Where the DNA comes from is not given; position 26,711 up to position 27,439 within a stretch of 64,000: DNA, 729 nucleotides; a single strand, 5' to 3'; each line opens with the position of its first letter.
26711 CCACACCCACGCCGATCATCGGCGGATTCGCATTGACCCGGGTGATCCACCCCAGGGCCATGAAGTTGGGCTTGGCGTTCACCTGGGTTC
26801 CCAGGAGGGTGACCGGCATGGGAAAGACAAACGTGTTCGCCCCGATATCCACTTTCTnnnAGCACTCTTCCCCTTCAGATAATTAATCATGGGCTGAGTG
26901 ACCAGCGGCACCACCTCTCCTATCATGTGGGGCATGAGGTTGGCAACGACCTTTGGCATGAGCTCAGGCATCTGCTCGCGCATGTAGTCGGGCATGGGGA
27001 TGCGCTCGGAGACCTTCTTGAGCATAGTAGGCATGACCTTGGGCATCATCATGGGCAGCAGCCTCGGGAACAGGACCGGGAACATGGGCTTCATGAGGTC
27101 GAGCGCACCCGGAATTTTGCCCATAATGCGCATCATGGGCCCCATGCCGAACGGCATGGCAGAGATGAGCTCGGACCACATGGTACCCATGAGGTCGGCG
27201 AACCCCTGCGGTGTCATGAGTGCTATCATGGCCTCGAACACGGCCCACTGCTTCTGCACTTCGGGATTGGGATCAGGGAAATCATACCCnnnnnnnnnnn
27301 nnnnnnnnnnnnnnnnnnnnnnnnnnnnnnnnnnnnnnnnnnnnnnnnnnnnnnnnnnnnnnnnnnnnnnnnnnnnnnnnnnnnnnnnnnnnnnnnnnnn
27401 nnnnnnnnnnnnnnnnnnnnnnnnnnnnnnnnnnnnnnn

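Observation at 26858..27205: Met/Pro-rich roughly 115-aa C-terminal tail on a YdiJ-like FAD-oxidase/Fe-S/CCG fusion enzyme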

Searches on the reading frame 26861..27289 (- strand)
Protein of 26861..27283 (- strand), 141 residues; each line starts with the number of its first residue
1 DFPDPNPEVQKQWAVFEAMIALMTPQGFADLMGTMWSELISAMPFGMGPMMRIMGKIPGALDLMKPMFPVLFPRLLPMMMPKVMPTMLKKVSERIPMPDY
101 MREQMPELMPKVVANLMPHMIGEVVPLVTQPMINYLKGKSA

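Call 6: find_homologous_proteins(query=window:26861-27283:-, max_evalue=0.001)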
Query seq(141 aa) (141 aa): 434 proteins with E <= 0.001 among 436 candidates; the best 120 are listed.
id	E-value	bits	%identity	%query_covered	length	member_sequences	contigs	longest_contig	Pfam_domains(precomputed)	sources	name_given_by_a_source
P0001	4.9e-76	271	89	100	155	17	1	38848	-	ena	-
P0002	5.5e-74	265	88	99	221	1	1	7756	PF02754.22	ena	-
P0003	1.5e-73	263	87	99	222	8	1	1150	PF02754.22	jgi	-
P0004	1.2e-72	261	86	100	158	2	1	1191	-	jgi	-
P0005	6.6e-72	258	84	100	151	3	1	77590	-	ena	-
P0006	9.1e-72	258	84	100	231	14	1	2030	PF02754.22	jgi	-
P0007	1.8e-71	257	84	99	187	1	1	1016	-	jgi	jgi:hypothetical protein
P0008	2.4e-71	256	84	99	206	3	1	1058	-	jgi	-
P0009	2.4e-71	256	85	100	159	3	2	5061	-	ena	-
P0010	2.7e-71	256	87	97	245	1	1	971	PF02754.22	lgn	-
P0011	3.0e-71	256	84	100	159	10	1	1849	-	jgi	jgi:hypothetical protein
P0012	3.2e-71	256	84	100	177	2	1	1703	-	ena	-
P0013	3.7e-71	256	82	100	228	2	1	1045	PF02754.22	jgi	jgi:hypothetical protein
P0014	6.2e-71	255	85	99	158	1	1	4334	-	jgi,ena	-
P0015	6.2e-71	255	84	99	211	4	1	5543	-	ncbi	-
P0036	1.5e-69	250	81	100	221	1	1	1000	PF02754.22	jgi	jgi:hypothetical protein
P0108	5.1e-65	236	80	99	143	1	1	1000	-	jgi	jgi:hypothetical protein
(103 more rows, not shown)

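Call 7: search_protein_families(library=pfam, proteins=[window:26861-27283:-], max_evalue=10)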
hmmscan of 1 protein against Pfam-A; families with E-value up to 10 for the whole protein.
seq(141 aa): 1 family
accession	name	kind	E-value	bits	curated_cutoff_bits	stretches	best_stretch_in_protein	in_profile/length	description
PF13513.12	HEAT_EZ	-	0.26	12.3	27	1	60-79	18-37/55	HEAT-like repeat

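Call 16: search_protein_representatives(alignment_id=A1)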
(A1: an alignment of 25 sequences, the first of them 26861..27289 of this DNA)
Query: 25 sequences, 157 profile positions. Proteins with E-value up to 0.001 (for the whole library): 248; up to 1e-10: 151; up to 1e-30: 31. The best 150 are listed.
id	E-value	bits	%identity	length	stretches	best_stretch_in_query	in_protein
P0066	2.8e-84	297.1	-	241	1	1-156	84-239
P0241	8.4e-83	292.3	-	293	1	1-156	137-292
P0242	1.5e-82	291.4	-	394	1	1-154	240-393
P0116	1.9e-81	287.9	-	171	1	1-155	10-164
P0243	1.4e-75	268.8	-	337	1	1-152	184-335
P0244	7.7e-74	263.2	-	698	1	2-155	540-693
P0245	1.6e-72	258.9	-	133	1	25-156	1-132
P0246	5.2e-71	254.0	-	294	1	1-155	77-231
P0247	5.6e-71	253.9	-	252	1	26-154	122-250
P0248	1.0e-62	227.0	-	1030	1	2-156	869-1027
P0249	4.1e-58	212.1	-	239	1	1-107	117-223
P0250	1.3e-56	207.1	-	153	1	6-111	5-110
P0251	1.5e-47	177.7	-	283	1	3-154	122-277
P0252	1.4e-44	168.1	-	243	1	5-125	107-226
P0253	5.8e-44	166.1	-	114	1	51-156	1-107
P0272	5.7e-30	120.6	-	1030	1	2-151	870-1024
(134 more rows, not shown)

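Call 19: search_solved_structures(query=A1, max_evalue=10, show_alignments=2)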
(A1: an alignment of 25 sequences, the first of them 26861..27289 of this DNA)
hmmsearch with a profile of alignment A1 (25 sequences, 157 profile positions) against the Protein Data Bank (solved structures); distinct sequences matched with E-value up to 10: 5.
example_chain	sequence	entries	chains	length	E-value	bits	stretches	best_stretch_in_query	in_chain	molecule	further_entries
7zb5_E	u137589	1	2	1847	0.2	14.8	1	73-148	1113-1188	Helicase-like protein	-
6g7e_B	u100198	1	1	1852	0.21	14.8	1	73-148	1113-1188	Helicase-like protein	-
7z7n_E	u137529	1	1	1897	0.21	14.7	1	73-148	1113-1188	Helicase-like protein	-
7z8s_E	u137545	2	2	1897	0.21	14.7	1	73-148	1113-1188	Helicase-like protein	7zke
3c2q_A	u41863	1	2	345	0.37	14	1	49-146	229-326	Uncharacterized conserved protein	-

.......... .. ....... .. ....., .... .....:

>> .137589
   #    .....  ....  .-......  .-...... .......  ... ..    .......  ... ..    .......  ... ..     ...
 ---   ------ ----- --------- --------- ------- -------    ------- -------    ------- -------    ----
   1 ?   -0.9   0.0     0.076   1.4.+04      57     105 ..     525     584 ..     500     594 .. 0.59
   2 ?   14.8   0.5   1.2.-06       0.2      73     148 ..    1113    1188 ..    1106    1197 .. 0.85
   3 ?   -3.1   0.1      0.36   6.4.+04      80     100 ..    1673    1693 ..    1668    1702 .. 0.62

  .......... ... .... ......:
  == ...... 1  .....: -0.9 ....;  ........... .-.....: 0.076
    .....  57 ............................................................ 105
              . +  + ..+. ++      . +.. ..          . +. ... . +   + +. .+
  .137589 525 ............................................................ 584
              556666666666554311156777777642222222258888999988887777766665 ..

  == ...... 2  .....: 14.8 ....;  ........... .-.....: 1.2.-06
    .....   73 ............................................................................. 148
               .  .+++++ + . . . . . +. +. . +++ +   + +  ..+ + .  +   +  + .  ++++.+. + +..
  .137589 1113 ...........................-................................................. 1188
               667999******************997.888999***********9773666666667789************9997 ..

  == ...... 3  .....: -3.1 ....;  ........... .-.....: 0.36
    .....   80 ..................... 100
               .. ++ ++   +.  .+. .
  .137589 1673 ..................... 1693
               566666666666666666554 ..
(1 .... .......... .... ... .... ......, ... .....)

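Call 22: find_homologous_proteins(query=A3, max_evalue=1e-20)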
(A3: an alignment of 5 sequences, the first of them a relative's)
Query A3 (5 sequences) (1028 aa, profile of the alignment): 521 proteins with E <= 1e-20 among 8000 candidates; the best 120 are listed.
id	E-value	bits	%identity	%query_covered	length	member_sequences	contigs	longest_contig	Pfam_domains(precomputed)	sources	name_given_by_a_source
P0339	0.0e+0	1669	100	100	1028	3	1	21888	PF01565.29,PF13534.12,PF02754.22,PF13183.12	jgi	-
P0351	0.0e+0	1646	38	99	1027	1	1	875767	PF01565.29,PF13534.12,PF02754.22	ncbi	ncbi:MAG: FAD-binding and (Fe-S)-binding domain-containing protein [Dehalogenimonas sp.]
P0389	0.0e+0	1443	49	98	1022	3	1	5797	PF01565.29,PF13534.12,PF02754.22,PF13183.12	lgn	-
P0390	0.0e+0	1433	50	98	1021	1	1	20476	PF01565.29,PF13534.12,PF02754.22,PF02913.25,PF13183.12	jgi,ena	-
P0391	0.0e+0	1429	50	98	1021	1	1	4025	PF01565.29,PF13534.12,PF02754.22,PF13183.12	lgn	-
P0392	0.0e+0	1426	46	99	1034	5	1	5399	PF01565.29,PF13534.12,PF02754.22,PF02913.25,PF13183.12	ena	-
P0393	0.0e+0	1424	45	99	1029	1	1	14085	PF01565.29,PF13534.12,PF02754.22,PF02913.25,PF13183.12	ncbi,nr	ncbi:MAG: FAD-binding and (Fe-S)-binding domain-containing protein [Dehalococcoidales bacterium]|nr:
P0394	0.0e+0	1421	47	98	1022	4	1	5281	PF01565.29,PF13534.12,PF02754.22,PF02913.25,PF13183.12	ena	-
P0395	0.0e+0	1416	46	99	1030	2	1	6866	PF01565.29,PF12838.13,PF13534.12,PF02754.22,PF13183.12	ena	-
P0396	0.0e+0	1415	48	98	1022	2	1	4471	PF01565.29,PF13534.12,PF02754.22,PF13183.12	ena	-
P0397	0.0e+0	1414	51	99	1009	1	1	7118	PF01565.29,PF13534.12,PF02754.22,PF13183.12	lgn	-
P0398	0.0e+0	1414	50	98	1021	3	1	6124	PF01565.29,PF13534.12,PF02754.22,PF13183.12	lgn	-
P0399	0.0e+0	1414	45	99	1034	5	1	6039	PF01565.29,PF12838.13,PF13534.12,PF02754.22,PF02913.25,PF13183.12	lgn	-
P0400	0.0e+0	1411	45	99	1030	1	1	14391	PF01565.29,PF13534.12,PF02754.22,PF13183.12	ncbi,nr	ncbi:MAG: FAD-binding protein [Dehalococcoidales bacterium]|nr:FAD-binding protein [Dehalococcoidale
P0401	0.0e+0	1410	48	98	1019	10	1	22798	PF01565.29,PF13534.12,PF02754.22,PF13183.12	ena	-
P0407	0.0e+0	1403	51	99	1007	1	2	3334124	PF01565.29,PF13534.12,PF02754.22,PF13183.12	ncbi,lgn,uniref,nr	ncbi:Fe-S oxidoreductase/FAD/FMN-containing dehydrogenase [Thermanaeromonas toyohensis ToBE]|uniref:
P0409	0.0e+0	1401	46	98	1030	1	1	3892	PF01565.29,PF13534.12,PF02754.22,PF02913.25,PF13183.12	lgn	-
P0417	0.0e+0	1390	43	98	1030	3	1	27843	PF01565.29,PF13534.12,PF02754.22,PF02913.25,PF13183.12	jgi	jgi:Fe-S oxidoreductase/FAD/FMN-containing dehydrogenase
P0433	0.0e+0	1332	49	100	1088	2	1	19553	PF01565.29,PF13534.12,PF02754.22,PF02913.25,PF13183.12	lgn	-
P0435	0.0e+0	1330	48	100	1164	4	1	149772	PF01565.29,PF13534.12,PF02754.22,PF02913.25,PF13183.12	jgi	-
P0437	0.0e+0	1310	44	76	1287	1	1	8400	PF01565.29,PF13534.12,PF02754.22,PF02913.25,PF13183.12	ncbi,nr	ncbi:MAG: FAD-binding oxidoreductase [Limnochordaceae bacterium]|nr:FAD-binding oxidoreductase [Limn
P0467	0.0e+0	1254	39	98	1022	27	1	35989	PF01565.29,PF13534.12,PF02754.22,PF02913.25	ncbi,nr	ncbi:MAG: FAD-binding oxidoreductase [Candidatus Methanoperedens sp.]|nr:MAG: FAD-binding oxidoreduc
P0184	0.0e+0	1248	40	98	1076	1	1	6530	PF01565.29,PF13534.12,PF02754.22,PF02913.25,PF13183.12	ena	-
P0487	0.0e+0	1246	41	98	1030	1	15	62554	PF01565.29,PF12838.13,PF13534.12,PF02754.22,PF02913.25,PF13183.12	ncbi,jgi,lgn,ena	-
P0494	0.0e+0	1243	40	98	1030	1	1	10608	PF01565.29,PF13534.12,PF02754.22,PF02913.25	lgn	-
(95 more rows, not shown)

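Call 47: predict_structure(alignment_id=A5)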
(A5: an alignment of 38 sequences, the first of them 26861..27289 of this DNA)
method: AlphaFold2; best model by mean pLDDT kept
length: 143 residues; sequences in the alignment: 38
mean_pLDDT: 91.7   pTM: 0.81
mean pLDDT of the five models: 91.7, 89.3, 87.4, 87.2, 86.1
residues with pLDDT >= 90: 121; 70-90: 18; 50-70: 4; < 50: 0
segments of 3 or more residues with pLDDT < 50: none
pLDDT, mean of each block of 10 residues (from residue 1): 76 91 95 96 94 94 92 92 95 94 94 91 94 94 68
secondary structure, 60 per line:
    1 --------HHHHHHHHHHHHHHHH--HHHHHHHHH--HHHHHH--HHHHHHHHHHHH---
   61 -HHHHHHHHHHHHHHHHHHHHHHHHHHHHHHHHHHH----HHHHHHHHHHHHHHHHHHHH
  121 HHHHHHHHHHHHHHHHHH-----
elements in order: H9-24 H27-35 H38-43 H46-57 H62-96 H101-138

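Call 50: find_encoding_contigs(protein=P0407, flank=7000, max_places=1)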
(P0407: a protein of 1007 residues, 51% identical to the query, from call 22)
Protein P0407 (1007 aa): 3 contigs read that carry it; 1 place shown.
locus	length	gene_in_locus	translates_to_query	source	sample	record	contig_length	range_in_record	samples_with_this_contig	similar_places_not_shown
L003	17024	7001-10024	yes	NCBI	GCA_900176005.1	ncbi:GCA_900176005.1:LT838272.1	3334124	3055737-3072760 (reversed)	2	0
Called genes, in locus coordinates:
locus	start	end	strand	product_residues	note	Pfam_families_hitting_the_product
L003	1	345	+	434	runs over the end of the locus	PF00860:Xan_ur_permease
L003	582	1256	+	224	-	-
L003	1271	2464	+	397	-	PF00108:Thiolase_N, PF22691:Thiolase_C_1, PF02803:Thiolase_C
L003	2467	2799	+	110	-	PF12172:zf-ChsH2, PF01796:OB_ChsH2_C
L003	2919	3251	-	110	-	PF01850:PIN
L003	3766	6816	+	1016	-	PF00070:Pyr_redox (faint), PF14691:Fer4_20, PF01266:DAO (weak), PF01494:FAD_binding_3 (weak), PF01946:Thi4 (weak), PF07992:Pyr_redox_2, PF13450:NAD_binding_8, PF13738:Pyr_redox_3, +1 more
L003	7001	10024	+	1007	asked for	PF01565:FAD_binding_4, PF13183:Fer4_8, PF13534:Fer4_17, PF02754:CCG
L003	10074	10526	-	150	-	PF00011:HSP20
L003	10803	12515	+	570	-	PF00015:MCPsignal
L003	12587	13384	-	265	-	PF01578:Cytochrom_C_asm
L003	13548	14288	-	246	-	PF01493:GXGXG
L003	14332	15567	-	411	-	PF07992:Pyr_redox_2, PF03486:HI0933_like (faint), PF00070:Pyr_redox, PF18267:Rubredoxin_C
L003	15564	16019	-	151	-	PF12837:Fer4_6 (faint), PF12838:Fer4_7 (faint), PF13247:Fer4_11, PF00037:Fer4 (weak), PF13187:Fer4_9 (weak)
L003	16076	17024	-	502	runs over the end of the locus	PF13237:Fer4_10 (faint), PF14697:Fer4_21 (weak), PF04898:Glu_syn_central (weak), PF01645:Glu_synthase, PF00478:IMPDH, PF04898:Glu_syn_central, PF03060:NMO (weak), PF01070:FMN_dh (weak)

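Call 51: find_encoding_contigs(protein=P0467, flank=7000, max_places=1)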
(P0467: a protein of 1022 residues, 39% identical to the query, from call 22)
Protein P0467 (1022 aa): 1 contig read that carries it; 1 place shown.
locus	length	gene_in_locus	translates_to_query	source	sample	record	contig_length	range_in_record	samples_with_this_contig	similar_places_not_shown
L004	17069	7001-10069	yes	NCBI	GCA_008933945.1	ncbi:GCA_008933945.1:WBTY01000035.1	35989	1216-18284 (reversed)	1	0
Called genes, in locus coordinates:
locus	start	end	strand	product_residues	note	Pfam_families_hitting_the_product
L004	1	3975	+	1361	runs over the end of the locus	PF00521:DNA_topoisoIV, PF14890:Intein_splicing, PF00521:DNA_topoisoIV, PF03989:DNA_gyraseA_C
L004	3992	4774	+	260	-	PF04250:DUF429 (weak)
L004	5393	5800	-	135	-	-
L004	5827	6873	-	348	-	PF01594:AI-2E_transport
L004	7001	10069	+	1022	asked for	PF01565:FAD_binding_4, PF02913:FAD-oxidase_C (weak), PF13534:Fer4_17, PF02754:CCG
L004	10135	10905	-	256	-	PF02602:HEM4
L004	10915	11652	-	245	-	PF00590:TP_methylase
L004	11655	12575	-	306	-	PF01379:Porphobil_deam, PF03900:Porphobil_deamC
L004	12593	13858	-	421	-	PF00202:Aminotran_3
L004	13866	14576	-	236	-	PF01983:CofC, PF09837:DUF2064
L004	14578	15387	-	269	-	PF01209:Ubie_methyltran, PF13489:Methyltransf_23, PF13847:Methyltransf_31, PF08241:Methyltransf_11, PF08242:Methyltransf_12, PF13649:Methyltransf_25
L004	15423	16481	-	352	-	PF04055:Radical_SAM, PF13186:SPASM (weak)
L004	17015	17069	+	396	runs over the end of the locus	PF10011:DUF2254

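Call 56: fold_search(model_id=the predicted structure, library=pdb)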
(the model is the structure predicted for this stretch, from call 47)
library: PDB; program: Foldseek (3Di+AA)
matches with E <= 10: 2; with E <= 0.001: 0
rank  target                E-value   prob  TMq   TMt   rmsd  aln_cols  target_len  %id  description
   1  8ek4_B                8.7e+00  0.04  0.23  0.24  11.3       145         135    9  De novo designed ice-binding proteins from twist-constrained helices (released 2023-07-12)
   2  4tql_A                9.2e+00  0.01  0.15  0.11  28.0       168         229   12  Computationally designed three helix bundle (released 2014-10-15)

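Call 59: find_related_loci(query=A1, collection=genome_contigs, flank=6000)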
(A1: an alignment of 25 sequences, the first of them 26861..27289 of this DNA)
Query A1 (143 aa) in genome_contigs; peptide patterns used: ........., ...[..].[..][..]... (x = any residue, [..] = any of these).
598 stretches matched a pattern (row limit reached: there are more); 333 encode a relative of the query (tblastn E <= 1e-3); the best 80 are kept; 80 distinct loci.
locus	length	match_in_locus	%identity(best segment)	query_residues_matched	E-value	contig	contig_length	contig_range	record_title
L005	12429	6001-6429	96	1-143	4e-89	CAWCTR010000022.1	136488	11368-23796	MAG: uncultured delta proteobacterium isolate MFD01476.bin.2.8 genome assembly, contig: contig_36562, whole genome shotg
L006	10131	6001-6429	87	1-143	7e-82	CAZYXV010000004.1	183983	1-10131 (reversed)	MAG TPA_asm: uncultured Anaerolineae bacterium isolate binchicken_co26_194 genome assembly, contig: NODE_65_length_18398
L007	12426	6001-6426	86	1-142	8e-81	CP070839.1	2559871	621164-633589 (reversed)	MAG: Candidatus Zixiibacteriota bacterium isolate bin1014 chromosome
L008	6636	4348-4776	85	1-143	5e-81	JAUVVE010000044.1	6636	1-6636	MAG: Dehalococcoidia bacterium isolate CSMAG_1156 CSMAG_1156_k127_463884_length_6636_cov_27.5114, whole genome shotgun s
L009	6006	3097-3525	85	1-143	7e-81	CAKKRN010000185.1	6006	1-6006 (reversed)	Syntrophaceae bacterium isolate Hainich-H52-bin083-1 genome assembly, contig: H52-bin083_1_Hain_H52_02um_R2_10758_length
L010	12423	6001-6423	88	1-141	6e-81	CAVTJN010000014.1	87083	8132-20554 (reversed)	MAG: uncultured Chloroflexia bacterium isolate MFD05942.bin.1.364 genome assembly, contig: contig_51292, whole genome sh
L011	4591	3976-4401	85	1-142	1e-80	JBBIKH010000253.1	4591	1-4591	MAG: bacterium isolate BR1F70218_bin_181 NODE_16890_length_4591_cov_3.974868, whole genome shotgun sequence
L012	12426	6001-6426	85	1-142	2e-80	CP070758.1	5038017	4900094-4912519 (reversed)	MAG: Gemmatimonadota bacterium isolate bin29 chromosome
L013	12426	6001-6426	85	1-142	3e-80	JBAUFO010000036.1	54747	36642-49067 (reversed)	MAG: Candidatus Zixiibacteriota bacterium isolate MFD13088_ilm_asm_bin32 k127_286484, whole genome shotgun sequence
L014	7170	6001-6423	87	1-141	1e-79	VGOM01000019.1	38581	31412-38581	MAG: Chloroflexi bacterium isolate M_DeepCast_400m_m2_020 M_DeepCast_400m_m2_020_Ga0194112_10001168, whole genome shotgu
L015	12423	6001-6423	87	1-141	8e-80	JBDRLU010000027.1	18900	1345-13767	MAG: Chloroflexota bacterium isolate MEGAHIT-group-1.796 k141_3794071, whole genome shotgun sequence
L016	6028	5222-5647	85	1-142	3e-79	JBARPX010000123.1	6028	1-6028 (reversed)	MAG: Candidatus Zixiibacteriota bacterium isolate MFD13424_ilm_asm_bin49 k127_220777, whole genome shotgun sequence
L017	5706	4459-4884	83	1-142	3e-79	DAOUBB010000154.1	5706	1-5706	MAG TPA_asm: Anaerolineae bacterium isolate H68_701 k101_251438, whole genome shotgun sequence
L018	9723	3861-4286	85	1-142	4e-79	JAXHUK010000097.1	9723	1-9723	MAG: Chloroflexota bacterium isolate MAG49_tar_biofilm MAG49_97, whole genome shotgun sequence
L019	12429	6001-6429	83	1-143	9e-79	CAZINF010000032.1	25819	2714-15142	MAG TPA_asm: uncultured Syntrophus sp. isolate SRP302447_co1_400 genome assembly, contig: NODE_5128_length_25819_cov_40.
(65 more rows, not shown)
